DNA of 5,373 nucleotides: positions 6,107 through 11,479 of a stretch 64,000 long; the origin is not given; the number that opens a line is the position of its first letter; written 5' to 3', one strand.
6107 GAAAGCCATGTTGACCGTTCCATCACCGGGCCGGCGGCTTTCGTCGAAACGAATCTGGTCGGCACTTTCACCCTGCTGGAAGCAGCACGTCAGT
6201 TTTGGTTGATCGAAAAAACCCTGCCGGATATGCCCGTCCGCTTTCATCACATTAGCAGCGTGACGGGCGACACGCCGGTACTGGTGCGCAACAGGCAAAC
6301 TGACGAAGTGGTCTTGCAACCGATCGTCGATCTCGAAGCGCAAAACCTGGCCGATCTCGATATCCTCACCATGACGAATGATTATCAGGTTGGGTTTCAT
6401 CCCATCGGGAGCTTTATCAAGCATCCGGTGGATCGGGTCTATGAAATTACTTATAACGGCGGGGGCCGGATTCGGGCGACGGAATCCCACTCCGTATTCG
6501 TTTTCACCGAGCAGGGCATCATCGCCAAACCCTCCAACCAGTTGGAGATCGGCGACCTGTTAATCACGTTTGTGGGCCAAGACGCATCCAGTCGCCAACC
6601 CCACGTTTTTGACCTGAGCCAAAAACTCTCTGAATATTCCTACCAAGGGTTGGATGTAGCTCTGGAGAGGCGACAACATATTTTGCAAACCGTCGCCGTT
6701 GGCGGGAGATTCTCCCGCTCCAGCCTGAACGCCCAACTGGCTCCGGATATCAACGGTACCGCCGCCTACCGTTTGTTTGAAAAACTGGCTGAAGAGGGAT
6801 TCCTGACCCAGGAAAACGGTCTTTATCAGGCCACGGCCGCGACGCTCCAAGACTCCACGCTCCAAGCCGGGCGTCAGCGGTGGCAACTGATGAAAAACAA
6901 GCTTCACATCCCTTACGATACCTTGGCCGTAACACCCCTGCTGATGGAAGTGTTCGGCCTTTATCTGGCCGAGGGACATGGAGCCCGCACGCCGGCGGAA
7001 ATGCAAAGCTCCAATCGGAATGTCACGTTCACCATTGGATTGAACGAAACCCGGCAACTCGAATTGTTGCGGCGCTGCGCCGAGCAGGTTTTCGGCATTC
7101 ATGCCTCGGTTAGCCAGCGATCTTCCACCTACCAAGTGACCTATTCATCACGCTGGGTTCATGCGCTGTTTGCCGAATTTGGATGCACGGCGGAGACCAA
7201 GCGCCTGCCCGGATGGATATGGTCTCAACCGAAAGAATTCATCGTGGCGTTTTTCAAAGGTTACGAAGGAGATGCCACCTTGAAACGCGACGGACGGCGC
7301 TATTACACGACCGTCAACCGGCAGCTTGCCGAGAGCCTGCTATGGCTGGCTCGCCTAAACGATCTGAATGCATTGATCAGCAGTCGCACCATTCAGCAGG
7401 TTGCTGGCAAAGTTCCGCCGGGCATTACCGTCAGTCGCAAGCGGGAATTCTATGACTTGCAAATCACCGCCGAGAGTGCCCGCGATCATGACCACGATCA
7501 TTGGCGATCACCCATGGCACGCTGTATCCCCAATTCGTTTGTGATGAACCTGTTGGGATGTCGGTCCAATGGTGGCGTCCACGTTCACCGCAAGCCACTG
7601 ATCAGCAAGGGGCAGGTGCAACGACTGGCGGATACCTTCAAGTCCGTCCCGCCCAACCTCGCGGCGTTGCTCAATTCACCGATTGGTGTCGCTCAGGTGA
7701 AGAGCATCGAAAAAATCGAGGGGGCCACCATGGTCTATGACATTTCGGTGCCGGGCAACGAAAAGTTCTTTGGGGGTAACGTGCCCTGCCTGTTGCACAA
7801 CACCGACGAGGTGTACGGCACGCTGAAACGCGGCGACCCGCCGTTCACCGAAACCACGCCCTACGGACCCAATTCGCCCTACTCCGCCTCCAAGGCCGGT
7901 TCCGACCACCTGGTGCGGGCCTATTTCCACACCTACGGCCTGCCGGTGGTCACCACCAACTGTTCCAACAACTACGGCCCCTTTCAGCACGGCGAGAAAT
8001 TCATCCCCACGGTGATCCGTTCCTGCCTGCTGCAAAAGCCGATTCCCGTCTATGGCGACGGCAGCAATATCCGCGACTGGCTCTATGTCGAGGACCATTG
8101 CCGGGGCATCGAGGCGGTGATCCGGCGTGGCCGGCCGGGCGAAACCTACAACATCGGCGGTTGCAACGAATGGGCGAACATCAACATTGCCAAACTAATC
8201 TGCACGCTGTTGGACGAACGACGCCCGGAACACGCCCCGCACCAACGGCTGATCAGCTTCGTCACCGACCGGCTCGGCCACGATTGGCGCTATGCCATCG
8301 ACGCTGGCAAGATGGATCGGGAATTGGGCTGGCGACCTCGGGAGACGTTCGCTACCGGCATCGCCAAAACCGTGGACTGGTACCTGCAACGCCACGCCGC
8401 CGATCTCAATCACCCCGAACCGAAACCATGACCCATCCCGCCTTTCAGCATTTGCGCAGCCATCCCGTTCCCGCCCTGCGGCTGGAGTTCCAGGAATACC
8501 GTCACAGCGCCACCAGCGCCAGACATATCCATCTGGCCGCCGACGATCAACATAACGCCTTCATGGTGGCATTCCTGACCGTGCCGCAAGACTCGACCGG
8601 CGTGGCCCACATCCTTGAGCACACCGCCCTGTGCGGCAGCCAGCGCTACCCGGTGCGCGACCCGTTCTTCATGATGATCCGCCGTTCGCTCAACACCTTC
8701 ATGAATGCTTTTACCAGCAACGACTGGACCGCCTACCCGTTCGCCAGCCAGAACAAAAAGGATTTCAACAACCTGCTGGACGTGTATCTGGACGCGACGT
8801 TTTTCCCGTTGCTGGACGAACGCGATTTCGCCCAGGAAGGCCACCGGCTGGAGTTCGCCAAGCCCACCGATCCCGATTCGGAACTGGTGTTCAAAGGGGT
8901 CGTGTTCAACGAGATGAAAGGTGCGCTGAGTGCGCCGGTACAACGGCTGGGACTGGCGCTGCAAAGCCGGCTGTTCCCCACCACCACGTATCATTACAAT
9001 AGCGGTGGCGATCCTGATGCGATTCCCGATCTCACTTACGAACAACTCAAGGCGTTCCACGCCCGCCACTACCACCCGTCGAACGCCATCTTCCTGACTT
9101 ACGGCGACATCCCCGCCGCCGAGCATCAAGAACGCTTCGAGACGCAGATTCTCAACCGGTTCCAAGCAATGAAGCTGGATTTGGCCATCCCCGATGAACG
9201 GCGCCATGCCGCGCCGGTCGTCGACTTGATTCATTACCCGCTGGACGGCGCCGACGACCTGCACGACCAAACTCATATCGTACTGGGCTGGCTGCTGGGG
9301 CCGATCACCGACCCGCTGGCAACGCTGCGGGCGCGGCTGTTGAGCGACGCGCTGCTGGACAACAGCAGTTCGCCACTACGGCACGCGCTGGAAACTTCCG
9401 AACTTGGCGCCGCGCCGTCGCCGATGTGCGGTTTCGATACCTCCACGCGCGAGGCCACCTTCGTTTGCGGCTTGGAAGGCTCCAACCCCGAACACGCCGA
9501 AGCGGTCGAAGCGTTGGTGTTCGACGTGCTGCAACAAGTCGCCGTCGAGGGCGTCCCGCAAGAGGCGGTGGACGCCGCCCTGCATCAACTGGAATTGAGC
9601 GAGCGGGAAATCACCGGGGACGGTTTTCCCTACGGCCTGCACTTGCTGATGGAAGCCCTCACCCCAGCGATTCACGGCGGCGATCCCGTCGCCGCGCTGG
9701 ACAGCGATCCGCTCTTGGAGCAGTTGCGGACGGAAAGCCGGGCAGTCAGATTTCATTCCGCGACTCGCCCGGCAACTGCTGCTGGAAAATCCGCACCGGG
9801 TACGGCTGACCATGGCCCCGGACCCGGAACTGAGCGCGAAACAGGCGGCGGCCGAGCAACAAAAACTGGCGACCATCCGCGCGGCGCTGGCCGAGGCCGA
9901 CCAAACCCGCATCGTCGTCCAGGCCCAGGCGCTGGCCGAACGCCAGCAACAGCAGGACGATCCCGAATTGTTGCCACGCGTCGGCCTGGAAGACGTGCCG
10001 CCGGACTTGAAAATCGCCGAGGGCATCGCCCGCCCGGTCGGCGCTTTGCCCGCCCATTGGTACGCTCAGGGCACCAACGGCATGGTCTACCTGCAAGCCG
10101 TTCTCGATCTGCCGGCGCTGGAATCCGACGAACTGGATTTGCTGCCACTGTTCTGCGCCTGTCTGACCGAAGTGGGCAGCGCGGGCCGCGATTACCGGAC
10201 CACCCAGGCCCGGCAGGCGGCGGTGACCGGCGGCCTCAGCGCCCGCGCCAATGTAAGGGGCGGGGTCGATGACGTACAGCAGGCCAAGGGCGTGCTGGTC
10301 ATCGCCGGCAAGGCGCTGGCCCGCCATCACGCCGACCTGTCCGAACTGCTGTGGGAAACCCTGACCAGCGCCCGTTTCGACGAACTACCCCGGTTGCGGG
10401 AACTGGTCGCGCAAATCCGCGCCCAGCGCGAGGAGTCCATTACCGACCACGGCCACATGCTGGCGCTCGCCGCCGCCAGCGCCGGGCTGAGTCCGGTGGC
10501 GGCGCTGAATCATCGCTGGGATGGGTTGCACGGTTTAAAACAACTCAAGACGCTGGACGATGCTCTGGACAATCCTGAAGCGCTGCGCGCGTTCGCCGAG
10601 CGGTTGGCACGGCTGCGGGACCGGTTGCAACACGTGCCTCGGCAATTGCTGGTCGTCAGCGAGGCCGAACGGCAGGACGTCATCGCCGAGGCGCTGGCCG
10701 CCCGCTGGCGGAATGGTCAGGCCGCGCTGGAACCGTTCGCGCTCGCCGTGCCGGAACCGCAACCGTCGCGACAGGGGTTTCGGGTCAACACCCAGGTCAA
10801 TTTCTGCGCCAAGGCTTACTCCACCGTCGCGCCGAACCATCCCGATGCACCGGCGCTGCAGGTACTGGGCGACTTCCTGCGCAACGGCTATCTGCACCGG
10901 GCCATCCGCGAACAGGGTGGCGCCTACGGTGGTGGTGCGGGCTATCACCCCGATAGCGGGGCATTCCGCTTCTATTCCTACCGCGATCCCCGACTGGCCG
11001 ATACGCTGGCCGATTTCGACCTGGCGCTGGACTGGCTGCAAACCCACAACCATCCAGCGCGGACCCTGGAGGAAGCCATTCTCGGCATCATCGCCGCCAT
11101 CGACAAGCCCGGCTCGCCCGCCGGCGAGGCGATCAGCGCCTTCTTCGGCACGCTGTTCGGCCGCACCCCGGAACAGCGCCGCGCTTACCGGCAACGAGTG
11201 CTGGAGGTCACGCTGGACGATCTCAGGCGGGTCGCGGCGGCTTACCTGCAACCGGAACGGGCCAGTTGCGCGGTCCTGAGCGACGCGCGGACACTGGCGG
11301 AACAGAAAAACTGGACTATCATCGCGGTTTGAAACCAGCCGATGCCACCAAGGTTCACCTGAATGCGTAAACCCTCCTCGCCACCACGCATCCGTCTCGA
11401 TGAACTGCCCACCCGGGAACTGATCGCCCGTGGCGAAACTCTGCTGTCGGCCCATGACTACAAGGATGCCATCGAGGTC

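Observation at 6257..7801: Full-length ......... intein inserted in the catalytic HIS|TDEVYG motif of dTDP-glucose 4,6-dehydratase (RfbB/RmlB)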

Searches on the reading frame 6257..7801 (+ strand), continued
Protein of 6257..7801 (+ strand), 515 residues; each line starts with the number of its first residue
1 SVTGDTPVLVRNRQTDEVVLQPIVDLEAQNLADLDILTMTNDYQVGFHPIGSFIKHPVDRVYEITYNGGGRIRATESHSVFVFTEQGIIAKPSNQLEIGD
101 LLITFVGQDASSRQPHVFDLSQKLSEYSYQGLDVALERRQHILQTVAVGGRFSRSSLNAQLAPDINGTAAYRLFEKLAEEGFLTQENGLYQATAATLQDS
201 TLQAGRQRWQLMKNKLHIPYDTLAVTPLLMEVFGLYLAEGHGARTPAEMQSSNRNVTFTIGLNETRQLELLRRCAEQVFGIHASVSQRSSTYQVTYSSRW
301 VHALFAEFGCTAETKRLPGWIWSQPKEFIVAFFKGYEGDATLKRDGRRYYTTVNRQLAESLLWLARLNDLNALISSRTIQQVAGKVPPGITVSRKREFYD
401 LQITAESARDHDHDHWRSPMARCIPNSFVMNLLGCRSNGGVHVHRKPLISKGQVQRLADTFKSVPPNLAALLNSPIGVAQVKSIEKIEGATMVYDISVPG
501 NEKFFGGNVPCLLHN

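Call 32: fold_search(model_id=the predicted structure, library=pdb)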
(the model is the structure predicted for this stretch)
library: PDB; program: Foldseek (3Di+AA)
matches with E <= 10: 1043; with E <= 0.001: 80
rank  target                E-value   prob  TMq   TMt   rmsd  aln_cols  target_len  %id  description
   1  2cw7                  1.0e-27  1.00  0.65  0.63   8.1       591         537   17  Crystal structure of intein homing endonuclease II (released 2006-04-18)
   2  7qss                  8.1e-21  1.00  0.63  0.74   5.7       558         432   15  Crystal structure of homing endonuclease-associated TliVMA intein (C1A) (released 2022-03-30)
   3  1dq3                  2.8e-19  1.00  0.56  0.63   6.6       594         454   11  CRYSTAL STRUCTURE OF AN ARCHAEAL INTEIN-ENCODED HOMING ENDONUCLEASE PI-PFUI (released 2000-07-05)
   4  7qst                  6.0e-19  1.00  0.53  0.73   5.9       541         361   14  Crystal structure of homing endonuclease-associated PhoVMA intein (C1A) (released 2022-03-30)
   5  7qsu                  2.8e-18  1.00  0.55  0.75   7.2       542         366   14  Crystal structure of homing endonuclease-associated TliVMA intein (C1A, d333-339) (released 2022-03-30)
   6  1vde_B                4.5e-11  1.00  0.40  0.46  26.9       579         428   12  PI-SCEI, A HOMING ENDONUCLEASE WITH PROTEIN SPLICING ACTIVITY (released 1998-04-08)
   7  1jva_B                1.3e-10  1.00  0.39  0.45  28.3       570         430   11  CRYSTAL STRUCTURE OF THE VMA1-DERIVED ENDONUCLEASE BEARING THE N AND C EXTEIN PROPEPTIDES (released 2002-08-29)
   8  1vde_A                1.4e-10  1.00  0.40  0.47  27.4       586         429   11  PI-SCEI, A HOMING ENDONUCLEASE WITH PROTEIN SPLICING ACTIVITY (released 1998-04-08)
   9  1ef0_A                1.9e-10  1.00  0.39  0.46  27.6       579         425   11  CRYSTAL STRUCTURE OF PI-SCEI MINIPRECURSOR (released 2000-06-07)
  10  1um2_B                4.7e-10  1.00  0.40  0.48  27.6       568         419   11  Crystal Structure of the Vma1-Derived Endonuclease with the Ligated Extein Segment (released 2004-09-22)
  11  1lws_A                1.6e-09  1.00  0.40  0.47  27.4       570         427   12  Crystal structure of the intein homing endonuclease PI-SceI bound to its recognition sequence (released 2002-09-27)
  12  1dfa                  3.5e-09  1.00  0.38  0.46  27.0       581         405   10  CRYSTAL STRUCTURE OF PI-SCEI IN C2 SPACE GROUP (released 1999-12-08)
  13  1ef0_B                7.6e-09  1.00  0.36  0.45  29.2       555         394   10  CRYSTAL STRUCTURE OF PI-SCEI MINIPRECURSOR (released 2000-06-07)
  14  1lwt_A                1.3e-08  1.00  0.40  0.44  28.7       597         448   11  Crystal structure of the intein homing endonuclease PI-SceI bound to its substrate DNA (Ca2+ free) (released 2002-09-27)
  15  1jva_A                1.6e-08  1.00  0.38  0.45  28.5       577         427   11  CRYSTAL STRUCTURE OF THE VMA1-DERIVED ENDONUCLEASE BEARING THE N AND C EXTEIN PROPEPTIDES (released 2002-08-29)
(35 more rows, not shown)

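Call 34: search_protein_families(library=ncbifam, proteins=[window:6257-7801:+], max_evalue=0.001)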
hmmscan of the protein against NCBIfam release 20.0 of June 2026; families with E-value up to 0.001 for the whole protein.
window:6257-7801:+ (515 aa): 5 families
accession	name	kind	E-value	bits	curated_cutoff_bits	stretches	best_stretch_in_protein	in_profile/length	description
NF011491.0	PRK14898.1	equivalog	2.1e-11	42.6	783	1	32-368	122-379/860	DNA-directed RNA polymerase subunit A''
NF011303.0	PRK14715.1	equivalog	1.4e-08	32.3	1585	1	58-360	968-1247/1627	DNA-directed DNA polymerase II large subunit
NF045703.1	rSAM_Tes_intein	exception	9.1e-07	27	1700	1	33-364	203-502/1040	tetraether lipid synthase Tes, intein-containing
TIGR01445.1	intein_Nterm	domain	7.8e-05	23.6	24.5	1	2-82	2-83/83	intein N-terminal splicing region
TIGR01443.1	intein_Cterm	domain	0.00069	19.8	15.6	0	493-515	2-23/24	intein C-terminal splicing region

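Call 47: list_cluster_members(proteins=[P0001, P0002, P0036, P0038, P0035])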
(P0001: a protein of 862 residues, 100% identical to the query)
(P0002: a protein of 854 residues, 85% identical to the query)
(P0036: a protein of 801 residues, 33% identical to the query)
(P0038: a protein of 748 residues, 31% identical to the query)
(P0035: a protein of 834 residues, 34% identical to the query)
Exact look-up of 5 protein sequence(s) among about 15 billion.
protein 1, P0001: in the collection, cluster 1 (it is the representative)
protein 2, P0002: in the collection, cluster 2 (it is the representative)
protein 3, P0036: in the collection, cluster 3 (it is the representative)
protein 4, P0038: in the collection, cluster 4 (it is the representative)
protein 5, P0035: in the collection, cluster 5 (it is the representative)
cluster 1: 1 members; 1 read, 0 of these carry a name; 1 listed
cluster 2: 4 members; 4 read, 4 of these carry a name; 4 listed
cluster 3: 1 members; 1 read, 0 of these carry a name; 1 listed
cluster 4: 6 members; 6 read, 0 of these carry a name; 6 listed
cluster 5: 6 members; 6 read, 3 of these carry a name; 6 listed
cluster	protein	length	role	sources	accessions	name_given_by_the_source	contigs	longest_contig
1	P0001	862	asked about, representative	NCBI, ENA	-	-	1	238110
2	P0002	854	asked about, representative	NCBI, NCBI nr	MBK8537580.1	MAG: GDP-mannose 4,6-dehydratase [Candidatus Competibacteraceae bacterium] | GDP-mannose 4,6-dehydratase [Candidatus Competibacteraceae bacterium]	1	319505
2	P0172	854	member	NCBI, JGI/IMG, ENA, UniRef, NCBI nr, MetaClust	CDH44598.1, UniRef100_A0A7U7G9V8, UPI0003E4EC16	putative NAD-dependent epimerase/dehydratase [Candidatus Contendobacter odensis Run_B_J11] | dTDP-glucose 4,6-dehydratase | NAD-dependent epimerase/dehydratase n=1 Tax=Candidatus Contendobacter odensis Run_B_J11 ...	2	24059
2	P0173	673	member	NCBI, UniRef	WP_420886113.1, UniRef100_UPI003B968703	GDP-mannose 4,6-dehydratase [Candidatus Contendibacter odensensis] | GDP-mannose 4,6-dehydratase n=1 Tax=Candidatus Contendibacter odensensis TaxID=1400860 ...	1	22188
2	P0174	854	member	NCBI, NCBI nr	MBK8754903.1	MAG: GDP-mannose 4,6-dehydratase [Candidatus Competibacteraceae bacterium] | GDP-mannose 4,6-dehydratase [Candidatus Competibacteraceae bacterium]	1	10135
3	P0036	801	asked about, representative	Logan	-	-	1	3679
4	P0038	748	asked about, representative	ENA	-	-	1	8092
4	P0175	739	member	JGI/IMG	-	-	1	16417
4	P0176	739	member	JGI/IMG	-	-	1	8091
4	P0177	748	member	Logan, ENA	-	-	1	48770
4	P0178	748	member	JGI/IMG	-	-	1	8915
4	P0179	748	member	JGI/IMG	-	-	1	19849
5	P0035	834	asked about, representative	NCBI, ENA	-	-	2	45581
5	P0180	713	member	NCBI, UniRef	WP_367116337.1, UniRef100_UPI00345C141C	GDP-mannose 4,6-dehydratase [Methanothermococcus sp.] | GDP-mannose 4,6-dehydratase n=1 Tax=Methanothermococcus sp. TaxID=2614238 ...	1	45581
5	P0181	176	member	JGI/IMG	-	dTDP-glucose 4,6-dehydratase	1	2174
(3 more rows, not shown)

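Call 54: find_related_loci(query=A2, collection=viral_contigs, flank=6000)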
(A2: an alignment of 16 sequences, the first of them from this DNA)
Query A2 (515 aa) in viral_contigs; peptide patterns used: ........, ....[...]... (x = any residue, [..] = any of these).
59 stretches matched a pattern; 20 encode a relative of the query (tblastn E <= 1e-3); 20 distinct loci.
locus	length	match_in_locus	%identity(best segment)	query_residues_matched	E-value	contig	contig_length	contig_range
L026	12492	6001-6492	28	223-382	7e-12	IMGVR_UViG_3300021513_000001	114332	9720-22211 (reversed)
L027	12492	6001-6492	28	220-397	1e-9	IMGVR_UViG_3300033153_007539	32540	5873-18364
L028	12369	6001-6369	27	229-361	2e-8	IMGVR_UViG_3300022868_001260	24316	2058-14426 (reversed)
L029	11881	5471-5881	26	220-365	4e-8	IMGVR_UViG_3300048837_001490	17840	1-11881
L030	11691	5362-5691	34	225-340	3e-8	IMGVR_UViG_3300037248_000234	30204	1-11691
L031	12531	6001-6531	28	223-401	6e-8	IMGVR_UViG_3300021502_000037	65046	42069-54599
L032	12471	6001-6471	27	218-377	3e-7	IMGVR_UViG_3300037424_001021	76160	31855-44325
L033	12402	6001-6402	30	229-366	3e-6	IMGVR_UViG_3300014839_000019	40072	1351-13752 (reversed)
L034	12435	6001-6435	28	212-365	7e-6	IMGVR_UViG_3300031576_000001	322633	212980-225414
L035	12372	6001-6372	26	220-351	1e-5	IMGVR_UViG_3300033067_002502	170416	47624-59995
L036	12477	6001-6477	25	202-361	1e-5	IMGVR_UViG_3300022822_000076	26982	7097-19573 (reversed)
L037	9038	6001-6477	25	202-361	1e-5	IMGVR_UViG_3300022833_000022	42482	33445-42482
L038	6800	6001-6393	26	222-361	1e-5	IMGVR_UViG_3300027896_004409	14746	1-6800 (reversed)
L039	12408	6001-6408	22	223-353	3e-5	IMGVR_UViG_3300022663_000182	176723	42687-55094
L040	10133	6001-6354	33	230-361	3e-5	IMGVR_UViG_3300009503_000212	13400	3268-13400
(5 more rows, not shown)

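Call 63: search_protein_representatives(alignment_id=A2)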
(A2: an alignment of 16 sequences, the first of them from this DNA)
Query: 16 sequences, 514 profile positions. Proteins with E-value up to 0.001 (for the whole library): 6372; up to 1e-10: 1400; up to 1e-30: 151. The best 150 are listed.
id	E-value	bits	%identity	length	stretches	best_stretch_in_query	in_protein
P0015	2.3e-231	785.3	-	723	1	10-514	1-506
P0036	3.4e-181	619.8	-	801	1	1-514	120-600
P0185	6.1e-128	444.1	-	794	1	1-514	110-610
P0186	2.1e-109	382.9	-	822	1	1-514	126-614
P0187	2.9e-88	313.2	-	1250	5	1-396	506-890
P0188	9.2e-82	291.7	-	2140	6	1-378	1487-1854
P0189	3.7e-78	279.8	-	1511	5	222-514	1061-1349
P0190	2.9e-74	267.0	-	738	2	219-514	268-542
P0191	4.6e-73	263.0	-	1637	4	213-514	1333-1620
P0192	1.9e-72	261.0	-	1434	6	220-373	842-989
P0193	4.4e-72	259.8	-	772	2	211-514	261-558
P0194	2.4e-64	234.3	-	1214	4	222-514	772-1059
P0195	2.7e-62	227.5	-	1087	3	219-514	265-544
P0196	3.4e-62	227.2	-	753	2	218-514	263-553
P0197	8.7e-62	225.8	-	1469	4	204-514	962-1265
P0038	1.6e-55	205.1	-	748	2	219-514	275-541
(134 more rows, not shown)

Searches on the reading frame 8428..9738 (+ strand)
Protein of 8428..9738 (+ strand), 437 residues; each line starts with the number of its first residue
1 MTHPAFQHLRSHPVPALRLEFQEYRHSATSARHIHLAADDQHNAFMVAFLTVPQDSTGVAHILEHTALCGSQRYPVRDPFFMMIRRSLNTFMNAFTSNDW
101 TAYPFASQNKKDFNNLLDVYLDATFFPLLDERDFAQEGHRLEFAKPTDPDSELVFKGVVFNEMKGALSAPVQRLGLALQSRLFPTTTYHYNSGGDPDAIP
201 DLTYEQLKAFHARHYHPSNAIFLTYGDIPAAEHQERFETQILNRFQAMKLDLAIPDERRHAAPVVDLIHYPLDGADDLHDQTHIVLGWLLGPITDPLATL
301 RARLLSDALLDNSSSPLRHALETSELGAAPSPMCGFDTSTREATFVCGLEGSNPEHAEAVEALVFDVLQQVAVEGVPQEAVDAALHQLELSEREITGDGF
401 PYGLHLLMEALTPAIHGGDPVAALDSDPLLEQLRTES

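Call 33: search_protein_families(library=pfam, proteins=[window:8428-9738:+], max_evalue=0.00001)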
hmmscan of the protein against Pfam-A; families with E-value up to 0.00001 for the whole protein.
window:8428-9738:+ (437 aa): 2 families
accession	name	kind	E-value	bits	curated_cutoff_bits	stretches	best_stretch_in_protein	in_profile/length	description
PF05193.26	Peptidase_M16_C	-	1.4e-22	80.9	23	1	201-388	1-181/181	Peptidase M16 inactive domain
PF00675.25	Peptidase_M16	-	8e-10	39.2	22.3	1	53-137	27-108/149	Insulinase (Peptidase family M16)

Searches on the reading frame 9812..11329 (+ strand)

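Call 33: search_protein_families(library=pfam, proteins=[window:9812-11329:+], max_evalue=0.00001)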
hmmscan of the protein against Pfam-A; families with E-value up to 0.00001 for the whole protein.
window:9812-11329:+ (506 aa): 3 families
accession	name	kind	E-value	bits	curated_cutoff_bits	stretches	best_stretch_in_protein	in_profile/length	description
PF08367.16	M16C_assoc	-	5.9e-65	219.4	25.3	1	1-248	1-252/252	Peptidase M16C associated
PF22516.1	PreP_C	-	3.3e-25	89.1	27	1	324-476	5-156/173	PreP C-terminal domain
PF05193.26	Peptidase_M16_C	-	3.3e-11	43.8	23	1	287-422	33-177/181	Peptidase M16 inactive domain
